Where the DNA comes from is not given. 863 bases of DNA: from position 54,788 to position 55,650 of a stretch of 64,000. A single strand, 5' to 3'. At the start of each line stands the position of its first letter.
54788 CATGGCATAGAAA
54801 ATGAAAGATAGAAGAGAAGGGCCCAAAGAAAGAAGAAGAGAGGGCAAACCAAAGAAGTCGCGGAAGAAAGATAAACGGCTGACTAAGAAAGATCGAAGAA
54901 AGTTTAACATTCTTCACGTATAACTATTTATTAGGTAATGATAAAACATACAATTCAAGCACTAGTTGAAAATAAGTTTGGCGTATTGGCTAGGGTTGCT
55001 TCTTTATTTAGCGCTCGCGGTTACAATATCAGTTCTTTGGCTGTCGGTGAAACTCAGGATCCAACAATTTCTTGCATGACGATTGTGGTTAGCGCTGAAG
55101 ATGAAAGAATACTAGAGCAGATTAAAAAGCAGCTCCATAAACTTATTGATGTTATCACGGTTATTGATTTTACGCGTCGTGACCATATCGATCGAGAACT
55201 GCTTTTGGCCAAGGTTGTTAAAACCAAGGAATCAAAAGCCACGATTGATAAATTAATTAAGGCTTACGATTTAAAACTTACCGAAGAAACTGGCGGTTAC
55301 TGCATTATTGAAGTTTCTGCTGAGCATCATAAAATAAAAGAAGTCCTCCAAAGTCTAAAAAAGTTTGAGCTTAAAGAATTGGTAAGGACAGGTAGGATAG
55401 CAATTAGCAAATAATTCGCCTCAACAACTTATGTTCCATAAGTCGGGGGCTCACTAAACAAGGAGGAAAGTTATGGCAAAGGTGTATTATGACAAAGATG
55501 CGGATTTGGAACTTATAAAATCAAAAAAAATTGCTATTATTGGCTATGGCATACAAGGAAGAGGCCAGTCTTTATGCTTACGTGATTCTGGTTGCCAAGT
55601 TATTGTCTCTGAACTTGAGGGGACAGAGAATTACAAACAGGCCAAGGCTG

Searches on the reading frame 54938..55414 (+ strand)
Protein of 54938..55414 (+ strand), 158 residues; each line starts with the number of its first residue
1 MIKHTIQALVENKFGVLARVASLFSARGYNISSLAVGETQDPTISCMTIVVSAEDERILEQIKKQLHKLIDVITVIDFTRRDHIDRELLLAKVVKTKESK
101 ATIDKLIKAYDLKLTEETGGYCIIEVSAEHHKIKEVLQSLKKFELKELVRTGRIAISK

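Call 65: search_protein_families(library=pfam, proteins=[window:54938-55414:+])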
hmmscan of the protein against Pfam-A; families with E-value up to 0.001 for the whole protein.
window:54938-55414:+ (158 aa): 6 families
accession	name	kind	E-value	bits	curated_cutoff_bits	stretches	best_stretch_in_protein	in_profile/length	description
PF22629.2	ACT_AHAS_ss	-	1.7e-26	92.6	27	1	6-73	1-66/67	AHAS small subunit-like ACT domain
PF10369.15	ALS_ss_C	-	7.7e-16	58.3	23.2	1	86-158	1-73/74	Small subunit of acetolactate synthase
PF01842.31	ACT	-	1.1e-13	51.1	27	1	4-70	1-65/66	ACT domain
PF13710.12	ACT_5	-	1.6e-13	50.7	27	1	15-75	4-62/62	ACT domain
PF13291.12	ACT_4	-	1.6e-05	25.9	27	1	5-75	8-78/80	ACT domain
PF04455.17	Saccharop_dh_N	-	4e-05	24.4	23.5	0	29-70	30-70/100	LOR/SDH bifunctional enzyme conserved region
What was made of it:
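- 55412..55466 (+): Second P2-like module in the ilvH-ilvC spacer. UAAU-UC, then GCCUC (55418-22) pairing with GGGGC (55446-50), an apical hairpin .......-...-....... (55427-43), then UC-ACUAAA and the SD AGGAGG (55461-66). The UAA is the ilvH stop codon. Flanking genes were identified by Pfam (call 65).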

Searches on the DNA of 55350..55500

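Call 86: search_rna_families(source=window, start=55350, end=55500, threshold=evalue, max_evalue=1)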
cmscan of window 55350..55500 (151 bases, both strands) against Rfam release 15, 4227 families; matches with E-value up to 1: 0.
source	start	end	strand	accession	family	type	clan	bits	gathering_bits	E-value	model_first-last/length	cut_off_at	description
